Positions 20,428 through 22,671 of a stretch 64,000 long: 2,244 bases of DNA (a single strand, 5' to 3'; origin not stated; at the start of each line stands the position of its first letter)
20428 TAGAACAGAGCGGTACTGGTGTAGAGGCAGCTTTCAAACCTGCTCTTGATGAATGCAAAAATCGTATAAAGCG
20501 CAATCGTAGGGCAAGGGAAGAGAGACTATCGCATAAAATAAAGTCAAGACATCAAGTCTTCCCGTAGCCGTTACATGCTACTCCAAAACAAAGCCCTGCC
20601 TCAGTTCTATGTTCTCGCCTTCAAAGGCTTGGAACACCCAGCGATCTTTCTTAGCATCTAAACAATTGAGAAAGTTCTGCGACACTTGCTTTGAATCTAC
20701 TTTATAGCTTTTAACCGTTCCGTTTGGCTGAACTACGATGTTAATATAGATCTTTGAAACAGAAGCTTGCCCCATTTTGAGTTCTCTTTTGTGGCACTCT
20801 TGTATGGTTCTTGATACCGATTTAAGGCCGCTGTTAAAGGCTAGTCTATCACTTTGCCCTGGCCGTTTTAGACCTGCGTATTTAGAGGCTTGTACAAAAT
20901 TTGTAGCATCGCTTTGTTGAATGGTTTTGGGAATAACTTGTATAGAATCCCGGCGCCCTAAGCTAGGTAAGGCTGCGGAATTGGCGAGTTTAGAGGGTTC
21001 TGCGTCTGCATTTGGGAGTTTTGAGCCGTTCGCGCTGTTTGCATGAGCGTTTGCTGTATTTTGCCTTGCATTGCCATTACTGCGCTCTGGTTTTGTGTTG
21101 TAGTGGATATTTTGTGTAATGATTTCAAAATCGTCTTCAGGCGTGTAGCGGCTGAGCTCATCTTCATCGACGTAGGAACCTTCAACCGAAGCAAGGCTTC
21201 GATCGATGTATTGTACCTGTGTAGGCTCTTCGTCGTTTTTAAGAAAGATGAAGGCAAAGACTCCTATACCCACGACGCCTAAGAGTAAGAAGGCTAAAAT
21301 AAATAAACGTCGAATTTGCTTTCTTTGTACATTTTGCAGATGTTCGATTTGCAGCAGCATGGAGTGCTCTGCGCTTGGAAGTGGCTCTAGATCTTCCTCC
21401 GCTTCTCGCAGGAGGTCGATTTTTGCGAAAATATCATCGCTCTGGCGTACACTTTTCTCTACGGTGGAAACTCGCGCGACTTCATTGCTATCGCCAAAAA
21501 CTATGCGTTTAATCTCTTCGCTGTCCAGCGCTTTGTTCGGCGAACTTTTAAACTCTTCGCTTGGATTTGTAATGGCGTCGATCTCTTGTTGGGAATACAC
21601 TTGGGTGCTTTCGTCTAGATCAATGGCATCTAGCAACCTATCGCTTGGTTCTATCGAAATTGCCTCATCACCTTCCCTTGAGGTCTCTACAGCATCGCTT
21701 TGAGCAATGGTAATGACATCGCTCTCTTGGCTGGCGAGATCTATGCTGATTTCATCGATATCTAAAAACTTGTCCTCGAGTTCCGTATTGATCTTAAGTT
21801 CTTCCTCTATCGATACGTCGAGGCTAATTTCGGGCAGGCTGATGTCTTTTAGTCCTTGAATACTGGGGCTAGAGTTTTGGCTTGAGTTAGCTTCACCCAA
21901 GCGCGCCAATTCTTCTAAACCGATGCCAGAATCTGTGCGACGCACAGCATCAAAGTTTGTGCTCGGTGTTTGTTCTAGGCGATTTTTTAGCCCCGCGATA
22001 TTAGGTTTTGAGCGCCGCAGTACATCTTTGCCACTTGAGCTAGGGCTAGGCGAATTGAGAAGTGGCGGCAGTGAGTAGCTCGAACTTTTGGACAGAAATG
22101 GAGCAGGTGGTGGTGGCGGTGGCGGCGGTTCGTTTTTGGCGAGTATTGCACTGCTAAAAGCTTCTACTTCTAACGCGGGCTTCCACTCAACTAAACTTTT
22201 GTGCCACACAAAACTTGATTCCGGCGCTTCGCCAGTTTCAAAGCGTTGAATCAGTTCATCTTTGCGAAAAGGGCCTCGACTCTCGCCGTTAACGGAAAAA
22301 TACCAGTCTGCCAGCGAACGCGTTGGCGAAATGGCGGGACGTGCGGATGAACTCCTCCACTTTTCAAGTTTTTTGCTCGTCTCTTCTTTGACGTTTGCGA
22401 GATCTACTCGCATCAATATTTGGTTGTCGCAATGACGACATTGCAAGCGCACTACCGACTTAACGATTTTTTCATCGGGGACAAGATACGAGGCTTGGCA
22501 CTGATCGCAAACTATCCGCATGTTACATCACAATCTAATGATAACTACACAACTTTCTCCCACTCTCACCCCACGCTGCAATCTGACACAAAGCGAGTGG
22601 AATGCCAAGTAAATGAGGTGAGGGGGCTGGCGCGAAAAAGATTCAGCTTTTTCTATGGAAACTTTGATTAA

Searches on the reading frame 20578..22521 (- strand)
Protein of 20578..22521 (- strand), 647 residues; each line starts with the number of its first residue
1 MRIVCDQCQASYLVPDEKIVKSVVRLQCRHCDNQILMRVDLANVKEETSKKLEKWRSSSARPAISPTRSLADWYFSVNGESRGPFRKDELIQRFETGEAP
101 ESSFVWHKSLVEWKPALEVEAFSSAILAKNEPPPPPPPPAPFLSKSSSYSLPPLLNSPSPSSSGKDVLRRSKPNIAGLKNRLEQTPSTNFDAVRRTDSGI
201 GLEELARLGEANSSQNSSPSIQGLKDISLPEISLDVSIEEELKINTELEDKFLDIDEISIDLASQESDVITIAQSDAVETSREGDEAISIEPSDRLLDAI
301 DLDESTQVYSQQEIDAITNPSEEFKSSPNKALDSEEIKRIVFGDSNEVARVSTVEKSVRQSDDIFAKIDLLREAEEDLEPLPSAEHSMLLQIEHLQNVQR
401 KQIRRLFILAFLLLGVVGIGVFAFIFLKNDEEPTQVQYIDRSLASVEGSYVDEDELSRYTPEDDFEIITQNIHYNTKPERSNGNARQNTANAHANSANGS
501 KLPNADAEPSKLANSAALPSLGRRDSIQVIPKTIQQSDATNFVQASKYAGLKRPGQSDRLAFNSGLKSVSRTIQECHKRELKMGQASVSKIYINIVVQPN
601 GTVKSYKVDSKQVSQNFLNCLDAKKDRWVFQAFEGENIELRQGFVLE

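Call 15: search_protein_families(library=pfam, proteins=[window:20578-22521:-], max_evalue=0.01)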
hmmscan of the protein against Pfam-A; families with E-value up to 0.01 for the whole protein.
window:20578-22521:- (647 aa): 2 families
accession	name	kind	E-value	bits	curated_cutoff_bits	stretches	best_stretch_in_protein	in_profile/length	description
PF14237.11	GYF_2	-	9.8e-13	48.1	25.8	1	73-121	1-49/50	GYF domain 2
PF13717.11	Zn_ribbon_4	-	2.1e-09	37.6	30.3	1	1-34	1-34/36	zinc-ribbon domain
